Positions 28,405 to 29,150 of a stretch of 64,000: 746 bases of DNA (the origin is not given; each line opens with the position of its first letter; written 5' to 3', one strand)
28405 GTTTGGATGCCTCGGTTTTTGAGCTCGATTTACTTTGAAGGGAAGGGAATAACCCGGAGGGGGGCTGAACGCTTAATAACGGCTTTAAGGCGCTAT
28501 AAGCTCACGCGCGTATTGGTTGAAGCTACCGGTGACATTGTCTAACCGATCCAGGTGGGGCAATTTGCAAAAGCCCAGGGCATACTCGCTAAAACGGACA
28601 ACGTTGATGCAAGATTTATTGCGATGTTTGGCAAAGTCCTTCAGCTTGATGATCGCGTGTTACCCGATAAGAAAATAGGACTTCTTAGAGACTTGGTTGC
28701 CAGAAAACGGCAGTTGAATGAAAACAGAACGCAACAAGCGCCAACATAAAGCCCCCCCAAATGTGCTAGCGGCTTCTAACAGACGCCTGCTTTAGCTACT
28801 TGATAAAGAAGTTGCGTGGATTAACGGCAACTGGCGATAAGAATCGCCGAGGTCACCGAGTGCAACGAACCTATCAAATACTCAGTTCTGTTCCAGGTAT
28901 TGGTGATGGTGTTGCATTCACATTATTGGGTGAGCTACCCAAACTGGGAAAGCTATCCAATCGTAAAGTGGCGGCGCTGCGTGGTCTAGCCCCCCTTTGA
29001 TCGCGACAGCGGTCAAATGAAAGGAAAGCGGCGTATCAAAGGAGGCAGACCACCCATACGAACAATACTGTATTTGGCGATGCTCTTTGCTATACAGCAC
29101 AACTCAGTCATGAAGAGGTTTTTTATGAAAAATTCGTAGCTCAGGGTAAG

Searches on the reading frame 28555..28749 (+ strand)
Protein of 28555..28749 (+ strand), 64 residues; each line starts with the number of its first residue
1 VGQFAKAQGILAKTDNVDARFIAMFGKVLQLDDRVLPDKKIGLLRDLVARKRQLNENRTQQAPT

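Call 90: search_protein_families(library=pfam, proteins=[window:28555-28749:+], max_evalue=0.01)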
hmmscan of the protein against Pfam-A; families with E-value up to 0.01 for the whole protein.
window:28555-28749:+ (64 aa): 1 family
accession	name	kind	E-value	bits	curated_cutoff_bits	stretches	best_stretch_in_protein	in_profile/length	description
PF01548.23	DEDD_Tnp_IS110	-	2.9e-05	24.3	29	1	6-61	86-142/155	Transposase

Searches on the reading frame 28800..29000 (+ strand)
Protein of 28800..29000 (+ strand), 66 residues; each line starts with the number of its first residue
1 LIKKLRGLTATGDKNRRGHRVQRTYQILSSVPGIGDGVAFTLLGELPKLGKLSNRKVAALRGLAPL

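Call 90: search_protein_families(library=pfam, proteins=[window:28800-29000:+], max_evalue=0.01)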
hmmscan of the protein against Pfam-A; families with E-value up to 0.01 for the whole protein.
window:28800-29000:+ (66 aa): 1 family
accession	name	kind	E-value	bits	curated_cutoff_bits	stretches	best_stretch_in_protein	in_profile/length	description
PF02371.22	Transposase_20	-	4.2e-05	24.3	21.3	1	26-65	2-42/87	Transposase IS116/IS110/IS902 family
